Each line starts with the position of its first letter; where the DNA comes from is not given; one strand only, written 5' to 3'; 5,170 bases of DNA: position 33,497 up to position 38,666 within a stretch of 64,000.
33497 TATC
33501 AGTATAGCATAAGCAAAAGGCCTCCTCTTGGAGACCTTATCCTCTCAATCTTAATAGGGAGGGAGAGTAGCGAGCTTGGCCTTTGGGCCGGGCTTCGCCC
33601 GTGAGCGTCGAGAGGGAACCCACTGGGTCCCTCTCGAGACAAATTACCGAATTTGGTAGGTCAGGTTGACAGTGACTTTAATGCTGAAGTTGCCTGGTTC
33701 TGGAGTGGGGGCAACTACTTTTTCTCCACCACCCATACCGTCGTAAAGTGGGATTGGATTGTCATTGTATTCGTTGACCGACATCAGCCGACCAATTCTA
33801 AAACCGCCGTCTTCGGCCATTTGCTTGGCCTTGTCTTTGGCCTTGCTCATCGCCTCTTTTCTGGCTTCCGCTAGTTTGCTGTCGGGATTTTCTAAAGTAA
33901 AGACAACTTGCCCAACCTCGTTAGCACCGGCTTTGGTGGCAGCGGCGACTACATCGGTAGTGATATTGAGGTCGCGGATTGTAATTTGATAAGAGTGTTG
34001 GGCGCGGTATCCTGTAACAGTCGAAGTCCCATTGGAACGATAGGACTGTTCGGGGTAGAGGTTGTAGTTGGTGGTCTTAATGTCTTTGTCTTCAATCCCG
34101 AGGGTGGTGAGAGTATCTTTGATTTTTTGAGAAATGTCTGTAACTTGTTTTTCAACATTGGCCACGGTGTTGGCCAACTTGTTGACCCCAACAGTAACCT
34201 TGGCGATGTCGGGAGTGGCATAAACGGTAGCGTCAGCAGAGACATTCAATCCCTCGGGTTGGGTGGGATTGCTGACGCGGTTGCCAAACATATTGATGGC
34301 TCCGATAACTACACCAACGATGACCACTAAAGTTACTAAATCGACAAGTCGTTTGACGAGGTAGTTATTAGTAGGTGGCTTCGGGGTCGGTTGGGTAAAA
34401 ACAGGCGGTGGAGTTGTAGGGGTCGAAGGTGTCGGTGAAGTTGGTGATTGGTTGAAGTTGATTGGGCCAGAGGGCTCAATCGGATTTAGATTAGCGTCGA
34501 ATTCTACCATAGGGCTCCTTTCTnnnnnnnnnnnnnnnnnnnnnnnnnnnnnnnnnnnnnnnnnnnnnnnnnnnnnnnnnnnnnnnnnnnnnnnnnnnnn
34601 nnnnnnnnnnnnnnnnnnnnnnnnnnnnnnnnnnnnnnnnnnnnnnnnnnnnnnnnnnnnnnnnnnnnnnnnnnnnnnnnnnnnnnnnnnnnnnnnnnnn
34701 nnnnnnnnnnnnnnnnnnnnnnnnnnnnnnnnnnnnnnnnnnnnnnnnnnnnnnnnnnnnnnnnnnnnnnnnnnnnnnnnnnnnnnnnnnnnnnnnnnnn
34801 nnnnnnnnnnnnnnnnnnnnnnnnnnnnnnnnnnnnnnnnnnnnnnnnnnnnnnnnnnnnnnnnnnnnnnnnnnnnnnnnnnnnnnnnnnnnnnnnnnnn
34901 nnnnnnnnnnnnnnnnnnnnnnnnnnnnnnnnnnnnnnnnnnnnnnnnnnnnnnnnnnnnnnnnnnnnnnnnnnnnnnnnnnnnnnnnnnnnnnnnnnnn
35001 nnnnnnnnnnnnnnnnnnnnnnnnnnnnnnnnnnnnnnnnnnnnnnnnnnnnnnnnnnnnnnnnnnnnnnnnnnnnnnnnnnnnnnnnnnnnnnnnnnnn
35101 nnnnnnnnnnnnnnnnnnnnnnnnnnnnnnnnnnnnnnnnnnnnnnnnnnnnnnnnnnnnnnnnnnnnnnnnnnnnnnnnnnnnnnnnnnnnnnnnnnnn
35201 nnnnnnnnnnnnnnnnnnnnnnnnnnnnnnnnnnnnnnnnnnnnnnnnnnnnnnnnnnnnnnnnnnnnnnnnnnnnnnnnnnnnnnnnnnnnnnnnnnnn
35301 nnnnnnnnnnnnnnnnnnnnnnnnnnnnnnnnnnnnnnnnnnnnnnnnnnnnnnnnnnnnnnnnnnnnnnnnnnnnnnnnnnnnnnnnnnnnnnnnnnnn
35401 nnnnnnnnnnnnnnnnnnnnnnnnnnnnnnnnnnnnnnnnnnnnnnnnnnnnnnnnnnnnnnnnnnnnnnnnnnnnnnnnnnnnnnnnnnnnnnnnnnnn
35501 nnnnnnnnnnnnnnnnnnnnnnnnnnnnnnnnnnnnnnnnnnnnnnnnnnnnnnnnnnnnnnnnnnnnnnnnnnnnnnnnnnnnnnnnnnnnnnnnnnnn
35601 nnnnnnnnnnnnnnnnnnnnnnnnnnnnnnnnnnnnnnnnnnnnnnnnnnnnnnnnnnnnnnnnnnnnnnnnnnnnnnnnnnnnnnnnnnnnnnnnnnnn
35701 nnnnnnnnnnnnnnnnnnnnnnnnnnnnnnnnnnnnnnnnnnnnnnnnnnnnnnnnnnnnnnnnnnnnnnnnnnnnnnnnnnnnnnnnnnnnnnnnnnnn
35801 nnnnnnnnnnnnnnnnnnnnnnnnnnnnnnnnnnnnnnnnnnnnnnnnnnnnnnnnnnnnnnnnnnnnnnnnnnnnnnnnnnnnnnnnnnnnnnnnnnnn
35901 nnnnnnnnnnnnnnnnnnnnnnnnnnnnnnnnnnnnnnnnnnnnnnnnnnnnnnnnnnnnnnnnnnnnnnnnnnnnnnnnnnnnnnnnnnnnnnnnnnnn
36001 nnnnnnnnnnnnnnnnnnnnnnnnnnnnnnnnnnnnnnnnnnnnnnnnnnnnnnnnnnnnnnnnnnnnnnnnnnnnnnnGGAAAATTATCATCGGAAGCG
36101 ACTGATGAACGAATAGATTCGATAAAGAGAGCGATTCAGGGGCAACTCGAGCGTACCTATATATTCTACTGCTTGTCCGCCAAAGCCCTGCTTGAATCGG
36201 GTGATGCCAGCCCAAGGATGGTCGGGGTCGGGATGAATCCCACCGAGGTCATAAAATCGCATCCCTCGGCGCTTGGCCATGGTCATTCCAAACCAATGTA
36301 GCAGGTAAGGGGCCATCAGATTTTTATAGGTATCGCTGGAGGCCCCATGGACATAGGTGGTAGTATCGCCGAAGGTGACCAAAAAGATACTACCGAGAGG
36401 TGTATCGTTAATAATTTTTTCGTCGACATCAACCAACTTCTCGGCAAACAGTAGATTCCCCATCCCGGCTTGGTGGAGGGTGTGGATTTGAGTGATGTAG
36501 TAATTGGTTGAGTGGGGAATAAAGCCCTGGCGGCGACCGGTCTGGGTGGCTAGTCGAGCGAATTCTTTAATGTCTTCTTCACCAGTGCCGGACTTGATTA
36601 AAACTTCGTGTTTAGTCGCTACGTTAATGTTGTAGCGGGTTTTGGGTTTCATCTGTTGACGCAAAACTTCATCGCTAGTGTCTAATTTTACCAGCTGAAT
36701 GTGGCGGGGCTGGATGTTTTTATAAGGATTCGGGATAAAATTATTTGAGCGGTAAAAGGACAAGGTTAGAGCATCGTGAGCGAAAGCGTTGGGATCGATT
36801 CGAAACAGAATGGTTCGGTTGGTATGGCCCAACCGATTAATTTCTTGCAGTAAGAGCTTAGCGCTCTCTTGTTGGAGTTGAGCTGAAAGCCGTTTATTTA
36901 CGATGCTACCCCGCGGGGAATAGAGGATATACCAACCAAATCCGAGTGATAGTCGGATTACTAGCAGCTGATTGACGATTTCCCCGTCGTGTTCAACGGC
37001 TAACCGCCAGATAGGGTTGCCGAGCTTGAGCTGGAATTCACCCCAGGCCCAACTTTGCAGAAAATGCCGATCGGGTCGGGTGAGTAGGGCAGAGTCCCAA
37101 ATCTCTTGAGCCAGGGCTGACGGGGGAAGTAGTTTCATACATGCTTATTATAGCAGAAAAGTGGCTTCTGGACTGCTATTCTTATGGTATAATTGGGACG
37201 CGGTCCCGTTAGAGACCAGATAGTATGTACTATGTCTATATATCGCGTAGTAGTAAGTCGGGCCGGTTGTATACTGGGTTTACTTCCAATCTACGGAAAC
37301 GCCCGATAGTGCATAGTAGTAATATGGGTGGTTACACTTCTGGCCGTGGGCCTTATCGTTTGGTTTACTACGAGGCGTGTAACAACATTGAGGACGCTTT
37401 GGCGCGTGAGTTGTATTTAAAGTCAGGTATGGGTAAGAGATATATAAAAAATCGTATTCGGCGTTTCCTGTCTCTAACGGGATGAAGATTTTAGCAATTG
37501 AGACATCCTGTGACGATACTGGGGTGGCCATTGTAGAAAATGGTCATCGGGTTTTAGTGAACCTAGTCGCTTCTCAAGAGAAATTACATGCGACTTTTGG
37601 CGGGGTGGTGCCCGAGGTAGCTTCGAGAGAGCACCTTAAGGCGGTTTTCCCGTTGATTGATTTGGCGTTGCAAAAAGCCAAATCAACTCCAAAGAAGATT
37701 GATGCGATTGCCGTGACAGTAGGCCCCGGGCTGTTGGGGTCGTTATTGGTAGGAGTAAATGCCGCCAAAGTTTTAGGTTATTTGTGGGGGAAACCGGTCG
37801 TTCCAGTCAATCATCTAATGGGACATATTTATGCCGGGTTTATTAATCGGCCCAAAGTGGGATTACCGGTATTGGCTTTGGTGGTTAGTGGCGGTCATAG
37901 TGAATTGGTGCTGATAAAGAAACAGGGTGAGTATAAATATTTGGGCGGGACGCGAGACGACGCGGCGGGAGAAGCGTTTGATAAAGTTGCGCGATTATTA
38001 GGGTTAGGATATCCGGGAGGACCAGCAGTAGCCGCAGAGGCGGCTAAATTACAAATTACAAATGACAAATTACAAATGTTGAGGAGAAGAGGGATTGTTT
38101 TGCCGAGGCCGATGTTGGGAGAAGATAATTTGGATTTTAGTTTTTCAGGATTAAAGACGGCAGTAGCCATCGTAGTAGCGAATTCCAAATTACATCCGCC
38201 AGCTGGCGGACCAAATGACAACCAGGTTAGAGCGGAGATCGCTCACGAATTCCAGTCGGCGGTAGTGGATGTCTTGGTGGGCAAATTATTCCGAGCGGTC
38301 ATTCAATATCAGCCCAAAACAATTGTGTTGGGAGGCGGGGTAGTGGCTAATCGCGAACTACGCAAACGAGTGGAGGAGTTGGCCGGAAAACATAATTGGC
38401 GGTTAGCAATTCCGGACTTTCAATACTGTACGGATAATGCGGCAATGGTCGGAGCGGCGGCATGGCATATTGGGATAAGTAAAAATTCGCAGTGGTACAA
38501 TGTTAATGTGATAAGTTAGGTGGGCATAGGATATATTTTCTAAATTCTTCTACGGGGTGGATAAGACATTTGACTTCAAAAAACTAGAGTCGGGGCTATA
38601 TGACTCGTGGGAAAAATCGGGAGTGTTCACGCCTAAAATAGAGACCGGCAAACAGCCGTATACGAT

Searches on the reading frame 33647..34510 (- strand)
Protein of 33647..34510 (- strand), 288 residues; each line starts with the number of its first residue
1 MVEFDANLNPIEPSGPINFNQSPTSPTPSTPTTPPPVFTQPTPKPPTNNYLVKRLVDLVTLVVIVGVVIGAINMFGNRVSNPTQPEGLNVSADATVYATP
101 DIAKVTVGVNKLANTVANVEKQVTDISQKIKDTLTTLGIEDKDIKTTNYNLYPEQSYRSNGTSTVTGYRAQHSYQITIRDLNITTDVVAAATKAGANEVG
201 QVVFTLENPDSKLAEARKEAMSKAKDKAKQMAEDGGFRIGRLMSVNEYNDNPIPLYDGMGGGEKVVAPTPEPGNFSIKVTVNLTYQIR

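Call 83: search_protein_families(library=pfam, proteins=[window:33647-34510:-], max_evalue=0.00001)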
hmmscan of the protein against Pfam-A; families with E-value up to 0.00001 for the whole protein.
window:33647-34510:- (288 aa): 1 family
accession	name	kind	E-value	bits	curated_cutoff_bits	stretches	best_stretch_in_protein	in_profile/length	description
PF04402.19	SIMPL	-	3.9e-46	158.3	25.2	1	88-285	1-205/205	Protein of unknown function (DUF541)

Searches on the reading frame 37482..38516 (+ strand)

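Call 10: search_protein_families(library=pfam, proteins=[window:37482-38516:+], max_evalue=0.01)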
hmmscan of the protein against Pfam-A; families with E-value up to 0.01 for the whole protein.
window:37482-38516:+ (345 aa): 3 families
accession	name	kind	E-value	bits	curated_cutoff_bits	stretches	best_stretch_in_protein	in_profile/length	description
PF00814.31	TsaD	-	1.3e-86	291.1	24.8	1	24-324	2-263/264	tRNA N6-adenosine threonylcarbamoyltransferase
PF22521.2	HypF_C_2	-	2.4e-06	27.9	27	1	246-312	162-228/241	Carbamoyltransferase, Kae1-like Domain, second subdomain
PF00480.26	ROK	-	0.0027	17.7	22.9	1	252-329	209-291/294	ROK family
